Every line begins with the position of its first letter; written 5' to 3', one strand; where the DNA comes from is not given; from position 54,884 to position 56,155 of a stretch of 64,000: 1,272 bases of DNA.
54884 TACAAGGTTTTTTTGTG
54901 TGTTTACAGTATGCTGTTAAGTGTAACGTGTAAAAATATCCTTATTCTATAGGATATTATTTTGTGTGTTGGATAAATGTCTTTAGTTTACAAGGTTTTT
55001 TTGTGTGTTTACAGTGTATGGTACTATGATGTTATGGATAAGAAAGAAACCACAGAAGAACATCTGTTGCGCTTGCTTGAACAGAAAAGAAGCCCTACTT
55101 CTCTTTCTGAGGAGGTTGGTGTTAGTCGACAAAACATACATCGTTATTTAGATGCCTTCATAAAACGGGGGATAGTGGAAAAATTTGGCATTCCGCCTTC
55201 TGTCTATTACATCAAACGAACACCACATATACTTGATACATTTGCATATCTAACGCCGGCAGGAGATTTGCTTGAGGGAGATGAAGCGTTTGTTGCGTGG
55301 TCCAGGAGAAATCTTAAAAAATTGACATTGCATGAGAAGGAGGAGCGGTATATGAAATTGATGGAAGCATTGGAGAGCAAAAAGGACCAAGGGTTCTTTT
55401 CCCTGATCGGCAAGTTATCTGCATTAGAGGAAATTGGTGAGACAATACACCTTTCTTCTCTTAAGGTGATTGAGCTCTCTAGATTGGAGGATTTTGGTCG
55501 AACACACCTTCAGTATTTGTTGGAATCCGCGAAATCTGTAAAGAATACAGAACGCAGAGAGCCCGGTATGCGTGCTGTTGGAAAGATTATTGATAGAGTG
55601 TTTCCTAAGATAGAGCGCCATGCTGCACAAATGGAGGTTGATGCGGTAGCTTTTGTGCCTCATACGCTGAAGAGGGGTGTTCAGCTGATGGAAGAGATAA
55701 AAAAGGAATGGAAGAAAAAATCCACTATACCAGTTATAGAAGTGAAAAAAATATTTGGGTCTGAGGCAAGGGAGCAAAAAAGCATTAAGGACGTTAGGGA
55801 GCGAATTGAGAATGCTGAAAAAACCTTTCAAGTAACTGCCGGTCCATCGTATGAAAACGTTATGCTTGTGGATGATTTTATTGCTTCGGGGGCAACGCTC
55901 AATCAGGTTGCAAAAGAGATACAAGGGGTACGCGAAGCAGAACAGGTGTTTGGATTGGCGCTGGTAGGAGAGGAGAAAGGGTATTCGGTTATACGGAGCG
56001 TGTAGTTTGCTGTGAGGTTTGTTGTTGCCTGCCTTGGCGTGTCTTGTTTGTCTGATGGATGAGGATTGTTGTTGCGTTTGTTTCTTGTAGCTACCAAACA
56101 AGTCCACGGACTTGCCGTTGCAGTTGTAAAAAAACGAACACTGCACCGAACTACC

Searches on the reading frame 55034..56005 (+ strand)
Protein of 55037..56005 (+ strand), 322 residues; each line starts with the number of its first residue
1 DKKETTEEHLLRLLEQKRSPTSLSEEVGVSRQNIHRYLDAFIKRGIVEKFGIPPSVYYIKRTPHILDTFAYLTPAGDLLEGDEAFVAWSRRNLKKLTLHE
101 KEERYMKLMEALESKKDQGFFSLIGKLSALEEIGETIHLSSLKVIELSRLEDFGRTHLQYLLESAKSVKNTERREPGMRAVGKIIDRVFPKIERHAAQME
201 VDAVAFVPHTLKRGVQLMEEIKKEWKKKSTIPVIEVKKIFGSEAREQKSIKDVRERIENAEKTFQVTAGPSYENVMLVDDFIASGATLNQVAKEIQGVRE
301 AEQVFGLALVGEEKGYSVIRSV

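Call 4: search_protein_families(library=pfam, proteins=[window:55037-56005:+], max_evalue=1)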
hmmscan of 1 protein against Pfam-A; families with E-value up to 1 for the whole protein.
window:55037-56005:+ (322 aa): 20 families
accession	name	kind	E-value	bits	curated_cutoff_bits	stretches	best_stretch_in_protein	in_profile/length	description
PF25213.1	HVO_A0261_N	-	8.4e-06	26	35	1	10-49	17-56/86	HVO_A0261 N-terminal domain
PF13412.12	HTH_24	-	6.6e-05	22.8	21.9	1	18-48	18-48/48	Winged helix-turn-helix DNA-binding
PF09339.16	HTH_IclR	-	0.00041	20.5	22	1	10-49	8-50/52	IclR helix-turn-helix domain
PF00156.33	Pribosyltran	-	0.00048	19.9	26.3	1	238-298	61-113/158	Phosphoribosyl transferase domain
PF01978.25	TrmB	-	0.00061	20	25.6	1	14-59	18-64/68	Sugar-specific transcriptional regulator TrmB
PF24390.1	PRTase-CE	-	0.002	18.5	27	1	138-317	22-153/253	PRTase-CE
PF08279.18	HTH_11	-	0.0026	18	25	1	8-40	3-38/55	HTH domain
PF06160.17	EzrA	-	0.0049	15.7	39.6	1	183-265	71-153/557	Septation ring formation regulator, EzrA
PF01022.26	HTH_5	-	0.007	16.7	22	1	13-49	11-47/47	Bacterial regulatory protein, arsR family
PF12802.13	MarR_2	-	0.0076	16.8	27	1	16-49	17-52/61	MarR family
PF13551.12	HTH_29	-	0.011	16.3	28.1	1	11-46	5-41/64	Winged helix-turn helix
PF02796.21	HTH_7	-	0.018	15.6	23.8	1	8-39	12-43/45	Helix-turn-helix domain of resolvase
PF13384.12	HTH_23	-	0.03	14.6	24.6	1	9-46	9-46/50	Homeodomain-like domain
PF13545.12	HTH_Crp_2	-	0.048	14.1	27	1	22-49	27-55/70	Crp-like helix-turn-helix domain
PF12840.13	HTH_20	-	0.05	14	27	1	10-48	9-49/51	Helix-turn-helix domain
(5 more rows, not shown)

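Call 5: search_protein_families(library=ncbifam, proteins=[window:55037-56005:+], max_evalue=1)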
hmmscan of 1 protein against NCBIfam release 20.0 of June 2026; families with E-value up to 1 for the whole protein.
window:55037-56005:+ (322 aa): 21 families
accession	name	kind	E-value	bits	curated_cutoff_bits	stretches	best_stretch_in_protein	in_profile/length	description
TIGR00201.1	comF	subfamily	2.8e-06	27.4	233.55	1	236-308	115-187/190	ComF family protein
TIGR01884.1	cas_HTH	subfamily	0.005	16.2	60.2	1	6-51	143-190/202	CRISPR-associated CARF protein Csa3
NF040947.1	trans_reg_LysM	equivalog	0.01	15.6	180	1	6-52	4-52/136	HTH-type transcriptional regulator LysM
NF002620.0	PRK02277.1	subfamily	0.011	15.4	115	1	269-304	138-172/201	orotate phosphoribosyltransferase-like protein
NF008616.0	PRK11595.1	equivalog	0.013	15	304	1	250-295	165-210/227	DNA utilization protein GntX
NF049902.1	FTL_1293_fam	exception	0.014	15.5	170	1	10-49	15-54/150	FTL_1293 family small RNA FtrC-regulated protein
NF033545.0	transpos_IS630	equivalog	0.018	14.5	100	1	9-46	4-41/299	IS630 family transposase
NF053758.1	ChrTpTrnRegChrS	equivalog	0.021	14.6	250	1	8-52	17-63/158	chromate efflux transcriptional regulator ChrS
TIGR01203.1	HGPRTase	equivalog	0.022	14.5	150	1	271-297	84-110/167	hypoxanthine phosphoribosyltransferase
NF005299.0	PRK06827.1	subfamily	0.023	13.4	327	1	273-305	266-297/383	phosphoribosylpyrophosphate synthetase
NF003549.0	PRK05205.1-5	equivalog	0.025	14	138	1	211-310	41-137/182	bifunctional pyr operon transcriptional regulator/uracil phosphoribosyltransferase PyrR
NF006671.0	PRK09219.1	equivalog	0.043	13.3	177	1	271-297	116-142/192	xanthine phosphoribosyltransferase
NF001097.0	PRK00129.1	equivalog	0.049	13.3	114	1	255-320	107-171/209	uracil phosphoribosyltransferase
TIGR01805.1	CM_mono_grmpos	equivalog_domain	0.058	13.7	71.2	1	211-276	19-74/81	chorismate mutase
NF047906.1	CdPbTransRegCmtR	equivalog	0.068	13.1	150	1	9-48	26-65/104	Cd(II)/Pb(II)-sensing metalloregulatory transcriptional regulator CmtR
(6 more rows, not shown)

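Call 7: find_homologous_proteins(query=window:55034-56002:+, max_evalue=0.001)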
Query window:55034-56002:+ (323 aa): 10 proteins with E <= 0.001 among 3035 candidates.
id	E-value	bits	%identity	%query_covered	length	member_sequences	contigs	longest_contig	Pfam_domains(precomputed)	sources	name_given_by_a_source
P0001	1.3e-203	693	100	100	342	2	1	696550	PF25213.2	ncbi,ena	-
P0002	5.2e-114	399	59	100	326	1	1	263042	PF08279.19,PF09339.17,PF12802.14,PF25213.2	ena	-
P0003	5.4e-111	389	58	100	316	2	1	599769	PF08279.19,PF01022.27,PF25213.2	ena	-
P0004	6.6e-110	385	58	100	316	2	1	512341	PF08279.19,PF25213.2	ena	-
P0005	4.5e-107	376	55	100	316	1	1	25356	PF08279.19,PF00156.34,PF25213.2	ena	-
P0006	7.8e-37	145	34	91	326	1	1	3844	-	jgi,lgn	-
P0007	6.6e-36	142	32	98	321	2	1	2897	PF08279.19,PF04703.19,PF08220.19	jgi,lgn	-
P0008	7.6e-35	139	33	98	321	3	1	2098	PF08279.19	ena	-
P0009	9.9e-27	112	29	98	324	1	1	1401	PF08279.19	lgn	-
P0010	1.4e-19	89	34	67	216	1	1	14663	PF00156.34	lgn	-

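Call 8: search_solved_structures(query=window:55034-56002:+, max_evalue=1, show_alignments=3)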
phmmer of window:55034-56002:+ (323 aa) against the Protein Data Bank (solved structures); distinct sequences matched with E-value up to 1: 2.
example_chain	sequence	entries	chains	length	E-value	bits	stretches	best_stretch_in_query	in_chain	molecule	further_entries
2fbh_A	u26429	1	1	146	0.15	14.8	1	11-104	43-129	transcriptional regulator PA3341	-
8glt_1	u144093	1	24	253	0.51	13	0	225-267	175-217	C2-chlorophyll-comp_O32-15_ctermHis, polyalanine model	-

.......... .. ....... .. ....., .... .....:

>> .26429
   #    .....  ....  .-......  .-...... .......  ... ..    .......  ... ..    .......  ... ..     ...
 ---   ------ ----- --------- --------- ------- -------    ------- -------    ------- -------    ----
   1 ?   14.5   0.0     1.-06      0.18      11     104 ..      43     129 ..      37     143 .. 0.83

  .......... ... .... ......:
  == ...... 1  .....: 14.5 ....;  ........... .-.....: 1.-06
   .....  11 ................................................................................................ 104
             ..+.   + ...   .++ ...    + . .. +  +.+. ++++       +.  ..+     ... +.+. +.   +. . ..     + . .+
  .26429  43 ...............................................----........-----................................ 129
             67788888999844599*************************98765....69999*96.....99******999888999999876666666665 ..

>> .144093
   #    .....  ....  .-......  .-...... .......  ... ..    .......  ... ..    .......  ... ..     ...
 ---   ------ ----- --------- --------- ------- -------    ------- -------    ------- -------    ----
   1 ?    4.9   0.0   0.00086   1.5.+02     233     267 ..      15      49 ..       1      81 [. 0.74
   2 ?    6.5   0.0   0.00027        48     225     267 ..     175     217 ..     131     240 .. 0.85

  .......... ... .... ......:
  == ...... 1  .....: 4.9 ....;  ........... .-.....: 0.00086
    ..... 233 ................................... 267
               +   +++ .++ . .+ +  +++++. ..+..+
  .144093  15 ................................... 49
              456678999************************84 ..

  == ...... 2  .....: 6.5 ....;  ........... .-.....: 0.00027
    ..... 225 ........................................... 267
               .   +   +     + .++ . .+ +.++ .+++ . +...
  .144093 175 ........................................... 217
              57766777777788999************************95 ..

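Call 9: find_encoding_contigs(protein=P0001, flank=10000, max_places=3)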
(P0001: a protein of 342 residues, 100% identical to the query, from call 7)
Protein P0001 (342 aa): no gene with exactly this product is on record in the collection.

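Call 10: find_encoding_contigs(protein=P0002, flank=10000, max_places=3)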
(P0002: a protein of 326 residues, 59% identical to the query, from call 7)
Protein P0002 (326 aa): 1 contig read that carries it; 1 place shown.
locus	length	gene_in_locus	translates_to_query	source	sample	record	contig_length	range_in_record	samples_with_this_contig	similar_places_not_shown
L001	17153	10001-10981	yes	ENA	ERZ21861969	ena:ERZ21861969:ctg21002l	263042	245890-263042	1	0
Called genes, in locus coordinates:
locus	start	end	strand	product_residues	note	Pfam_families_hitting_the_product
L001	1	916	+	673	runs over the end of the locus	PF01555:N6_N4_Mtase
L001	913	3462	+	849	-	PF00270:DEAD, PF04851:ResIII, PF18766:SWI2_SNF2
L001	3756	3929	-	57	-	-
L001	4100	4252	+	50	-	-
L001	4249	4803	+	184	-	PF01850:PIN (weak)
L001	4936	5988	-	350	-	-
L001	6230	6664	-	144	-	-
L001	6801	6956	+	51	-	-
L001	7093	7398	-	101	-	-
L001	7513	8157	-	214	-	-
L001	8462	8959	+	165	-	-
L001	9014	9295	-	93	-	-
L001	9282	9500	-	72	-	-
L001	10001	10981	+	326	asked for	PF08279:HTH_11 (weak), PF09339:HTH_IclR (weak), PF12802:MarR_2 (faint), PF25213:HVO_A0261_N (weak)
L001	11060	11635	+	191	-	PF01025:GrpE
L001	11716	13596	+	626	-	PF00012:HSP70, PF06723:MreB_Mbl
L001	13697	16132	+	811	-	PF00932:LTD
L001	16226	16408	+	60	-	-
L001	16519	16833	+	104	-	-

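Call 11: find_encoding_contigs(protein=P0003, flank=10000, max_places=3)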
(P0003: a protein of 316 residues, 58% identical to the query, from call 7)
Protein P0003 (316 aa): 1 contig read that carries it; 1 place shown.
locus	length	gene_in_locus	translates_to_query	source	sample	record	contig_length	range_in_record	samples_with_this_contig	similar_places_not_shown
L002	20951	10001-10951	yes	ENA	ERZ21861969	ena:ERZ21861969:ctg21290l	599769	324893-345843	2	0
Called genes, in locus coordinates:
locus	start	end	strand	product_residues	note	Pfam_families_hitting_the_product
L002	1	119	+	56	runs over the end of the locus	-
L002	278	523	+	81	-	-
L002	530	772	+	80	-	-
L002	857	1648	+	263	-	PF01555:N6_N4_Mtase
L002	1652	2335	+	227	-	-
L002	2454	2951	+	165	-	-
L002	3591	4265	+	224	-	-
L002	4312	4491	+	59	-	-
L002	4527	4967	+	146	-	-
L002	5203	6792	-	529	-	PF19614:DUF6119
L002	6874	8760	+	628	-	PF01726:LexA_DNA_bind, PF00717:Peptidase_S24, PF01555:N6_N4_Mtase, PF01170:UPF0020 (faint)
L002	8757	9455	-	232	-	PF15515:MvaI_BcnI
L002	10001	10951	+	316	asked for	PF01022:HTH_5 (faint), PF08279:HTH_11 (weak), PF25213:HVO_A0261_N (weak)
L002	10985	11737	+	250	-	PF02086:MethyltransfD12 (faint), PF01555:N6_N4_Mtase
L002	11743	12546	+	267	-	PF15515:MvaI_BcnI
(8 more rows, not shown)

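Call 18: find_encoding_contigs(protein=P0004, flank=10000, max_places=3)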
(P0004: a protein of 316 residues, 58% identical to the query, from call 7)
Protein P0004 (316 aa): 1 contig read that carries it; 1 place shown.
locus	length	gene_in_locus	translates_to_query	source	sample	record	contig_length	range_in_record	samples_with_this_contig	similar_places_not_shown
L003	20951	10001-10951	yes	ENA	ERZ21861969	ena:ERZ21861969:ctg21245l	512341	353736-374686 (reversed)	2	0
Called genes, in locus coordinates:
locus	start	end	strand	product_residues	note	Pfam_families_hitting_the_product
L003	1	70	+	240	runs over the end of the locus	PF06414:Zeta_toxin, PF13671:AAA_33 (weak)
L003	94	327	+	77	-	-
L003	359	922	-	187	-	-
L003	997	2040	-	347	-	-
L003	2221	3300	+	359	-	-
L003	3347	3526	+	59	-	-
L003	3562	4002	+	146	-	-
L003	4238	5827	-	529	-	PF19614:DUF6119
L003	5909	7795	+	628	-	PF01726:LexA_DNA_bind, PF00717:Peptidase_S24, PF01555:N6_N4_Mtase, PF01170:UPF0020 (faint), PF13847:Methyltransf_31 (faint)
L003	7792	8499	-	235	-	PF15515:MvaI_BcnI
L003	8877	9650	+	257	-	PF01936:NYN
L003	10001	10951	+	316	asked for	PF08279:HTH_11 (faint), PF25213:HVO_A0261_N (faint)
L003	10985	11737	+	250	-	PF01555:N6_N4_Mtase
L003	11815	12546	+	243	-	PF15515:MvaI_BcnI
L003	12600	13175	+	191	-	PF01025:GrpE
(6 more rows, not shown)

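Call 19: find_encoding_contigs(protein=P0005, flank=10000, max_places=3)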
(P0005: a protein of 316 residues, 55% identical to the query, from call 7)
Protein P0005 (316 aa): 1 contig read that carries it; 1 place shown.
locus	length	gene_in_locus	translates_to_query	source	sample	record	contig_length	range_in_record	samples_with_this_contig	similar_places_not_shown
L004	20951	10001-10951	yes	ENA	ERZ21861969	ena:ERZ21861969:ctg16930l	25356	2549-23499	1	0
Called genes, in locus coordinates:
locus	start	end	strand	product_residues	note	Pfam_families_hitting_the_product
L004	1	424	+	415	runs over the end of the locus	PF01555:N6_N4_Mtase, PF01844:HNH, PF14279:HNH_5 (weak)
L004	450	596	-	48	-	-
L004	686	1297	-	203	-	PF13643:DUF4145 (weak)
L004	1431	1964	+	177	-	PF06114:Peptidase_M78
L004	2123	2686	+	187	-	PF06114:Peptidase_M78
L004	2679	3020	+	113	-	-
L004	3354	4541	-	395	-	PF00805:Pentapeptide, PF13576:Pentapeptide_3 (faint), PF00805:Pentapeptide, PF13599:Pentapeptide_4, PF00805:Pentapeptide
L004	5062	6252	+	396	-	PF18863:AbiJ_NTD4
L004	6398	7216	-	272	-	PF13175:AAA_15, PF13304:AAA_21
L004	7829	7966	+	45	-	-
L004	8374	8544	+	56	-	-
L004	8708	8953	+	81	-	-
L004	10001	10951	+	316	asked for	PF08279:HTH_11 (weak), PF25213:HVO_A0261_N (weak), PF00156:Pribosyltran (weak)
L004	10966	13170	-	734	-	PF13166:AAA_13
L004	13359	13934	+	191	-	PF01025:GrpE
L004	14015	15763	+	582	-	PF00012:HSP70, PF06723:MreB_Mbl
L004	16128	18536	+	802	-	PF00932:LTD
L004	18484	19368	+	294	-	PF00932:LTD (weak)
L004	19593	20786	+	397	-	PF00579:tRNA-synt_1b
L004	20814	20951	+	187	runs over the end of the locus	PF04011:LemA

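Call 20: search_protein_families(library=padloc, proteins=[window:55034-56002:+, P0002, P0006, P0007, P0009, P0010], max_evalue=1)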
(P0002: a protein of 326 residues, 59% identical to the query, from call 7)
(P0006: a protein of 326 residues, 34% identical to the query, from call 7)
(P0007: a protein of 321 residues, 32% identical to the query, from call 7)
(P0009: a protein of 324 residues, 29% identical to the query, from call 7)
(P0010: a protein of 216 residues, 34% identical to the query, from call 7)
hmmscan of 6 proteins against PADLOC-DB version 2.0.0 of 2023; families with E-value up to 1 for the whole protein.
window:55034-56002:+ (323 aa): 12 families
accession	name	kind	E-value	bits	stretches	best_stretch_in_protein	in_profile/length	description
PDLC03928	PsyrT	-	1.5e-09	34.8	1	184-311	557-682/689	-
PDLC02931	PRTase_III-A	-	9e-07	26.8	1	228-321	95-185/267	-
PDLC02935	PRTase_III-A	-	3.2e-06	24.7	1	199-318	75-173/290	-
PDLC02934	PRTase_III-A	-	1.7e-05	21.9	1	252-320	102-173/393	-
PDLC02932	PRTase_III-A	-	5.7e-05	20.8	1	246-316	109-173/271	-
PDLC02933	PRTase_III-A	-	6.6e-05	20.6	1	206-296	69-148/368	-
PDLC03962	ShosT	-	0.00017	19.6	1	202-310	92-208/237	-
PDLC01858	CARF3--CARF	-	0.00068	17.6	1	8-50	146-189/204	-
PDLC01434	CasR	-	0.0014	16.6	1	8-60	130-182/191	"CAS-I,CAS-II,CAS-III,CAS-IV,CAS-V,CAS-VI; associated_signaling"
PDLC01438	Csa3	-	0.0018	16.3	1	7-100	149-233/305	"CAS-I,CAS-II,CAS-III,CAS-IV,CAS-V,CAS-VI; associated_signaling"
PDLC01863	CARF3--CARF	-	0.0082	13.9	1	11-50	124-164/182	-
PDLC01866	CARF3--CARF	-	0.013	13.5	1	6-50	139-185/207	-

P0002 (326 aa): 20 families
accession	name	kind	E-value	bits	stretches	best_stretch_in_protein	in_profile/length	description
PDLC03928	PsyrT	-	4.5e-13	46.4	1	113-314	479-682/689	-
PDLC02931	PRTase_III-A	-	1.1e-07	29.7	1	247-322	119-183/267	-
PDLC02934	PRTase_III-A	-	1.7e-07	28.5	2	256-319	103-169/393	-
PDLC01858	CARF3--CARF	-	3.2e-07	28.5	1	8-64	137-193/204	-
PDLC02932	PRTase_III-A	-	1.5e-06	26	1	248-321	108-175/271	-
PDLC02935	PRTase_III-A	-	2.4e-06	25.1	1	238-319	103-171/290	-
PDLC01438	Csa3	-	5.6e-06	24.6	1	15-110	147-224/305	"CAS-I,CAS-II,CAS-III,CAS-IV,CAS-V,CAS-VI; associated_signaling"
PDLC03962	ShosT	-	1.1e-05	23.4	1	155-313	62-208/237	-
PDLC02933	PRTase_III-A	-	0.00016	19.4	2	269-298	118-147/368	-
PDLC01434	CasR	-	0.00028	18.8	1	18-70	130-182/191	"CAS-I,CAS-II,CAS-III,CAS-IV,CAS-V,CAS-VI; associated_signaling"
PDLC01044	Csa3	-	0.00033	18.6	1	14-62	135-183/194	Type I-A associated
PDLC01848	CARF3--CARF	-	0.00036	18.3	1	12-60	133-181/197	-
PDLC01268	CasR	-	0.00055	17.9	1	20-68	128-174/179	"CAS-I,CAS-II,CAS-III,CAS-IV,CAS-V,CAS-VI; associated_signaling"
PDLC03963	SoFic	-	0.0012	16.3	1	15-71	292-351/361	-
PDLC01863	CARF3--CARF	-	0.0014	16.4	1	16-60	119-164/182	-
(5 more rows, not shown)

P0006 (326 aa): 6 families
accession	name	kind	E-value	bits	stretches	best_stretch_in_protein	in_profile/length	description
PDLC03928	PsyrT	-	8.4e-18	62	1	4-314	367-682/689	-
PDLC03962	ShosT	-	3.4e-06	25.1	1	153-313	58-208/237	-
PDLC02931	PRTase_III-A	-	8.1e-06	23.7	1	261-325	115-186/267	-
PDLC02932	PRTase_III-A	-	6.2e-05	20.7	1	266-321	117-175/271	-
PDLC02935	PRTase_III-A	-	0.00058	17.3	1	252-323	103-175/290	-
PDLC02933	PRTase_III-A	-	0.027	12.1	1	272-299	121-148/368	-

P0007 (321 aa): 15 families
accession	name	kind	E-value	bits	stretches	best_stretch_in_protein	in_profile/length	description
PDLC03928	PsyrT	-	2e-19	67.4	1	3-309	366-682/689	-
PDLC02931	PRTase_III-A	-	5.9e-07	27.4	1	188-320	66-186/267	-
PDLC01438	Csa3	-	8e-06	24.1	1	2-155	148-291/305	"CAS-I,CAS-II,CAS-III,CAS-IV,CAS-V,CAS-VI; associated_signaling"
PDLC02932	PRTase_III-A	-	9.6e-05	20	1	254-317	113-176/271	-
PDLC01863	CARF3--CARF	-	0.00017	19.4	1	2-49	119-165/182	-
PDLC03962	ShosT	-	0.00045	18.1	1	149-308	60-208/237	-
PDLC03927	PsyrA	-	0.0012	16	1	5-52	345-391/398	-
PDLC01457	WYL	-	0.0016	16.1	1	7-43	9-45/229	"CAS-I,CAS-II,CAS-III,CAS-IV,CAS-V,CAS-VI; associated_signaling"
PDLC01044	Csa3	-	0.002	16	1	5-56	139-184/194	Type I-A associated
PDLC01268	CasR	-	0.0021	16.1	1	3-49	125-170/179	"CAS-I,CAS-II,CAS-III,CAS-IV,CAS-V,CAS-VI; associated_signaling"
PDLC01879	CARF3--CARF_TM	-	0.0039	14.8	1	4-50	158-205/222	-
PDLC02935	PRTase_III-A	-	0.0049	14.3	1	181-307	92-164/290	-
PDLC01850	CARF3--CARF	-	0.0067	14.3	1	3-50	146-193/209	-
PDLC03963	SoFic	-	0.01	13.2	1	4-57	295-351/361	-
PDLC02933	PRTase_III-A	-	0.016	12.8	1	254-293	110-148/368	-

P0009 (324 aa): 7 families
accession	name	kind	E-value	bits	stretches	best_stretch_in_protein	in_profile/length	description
PDLC03928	PsyrT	-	1.5e-14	51.2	1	154-311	526-681/689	-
PDLC02931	PRTase_III-A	-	1.6e-09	35.8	1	200-323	74-186/267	-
PDLC02935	PRTase_III-A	-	3.6e-05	21.2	1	253-317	112-171/290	-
PDLC02932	PRTase_III-A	-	0.00018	19.1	1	219-322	78-178/271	-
PDLC03962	ShosT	-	0.00027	18.9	1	151-311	59-208/237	-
PDLC02934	PRTase_III-A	-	0.0065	13.4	1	260-298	110-148/393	-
PDLC04173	GajB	-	0.042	10.8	1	213-314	322-422/471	-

P0010 (216 aa): 5 families
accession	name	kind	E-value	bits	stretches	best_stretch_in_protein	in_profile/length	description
PDLC03928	PsyrT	-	1.4e-14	51.3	1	48-204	527-682/689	-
PDLC03962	ShosT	-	5.8e-09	34.2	1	74-203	73-208/237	-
PDLC02931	PRTase_III-A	-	2.4e-05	22.1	1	158-214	136-185/267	-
PDLC02935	PRTase_III-A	-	0.0047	14.3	1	153-197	122-158/290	-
PDLC02932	PRTase_III-A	-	0.0088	13.6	1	160-205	126-169/271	-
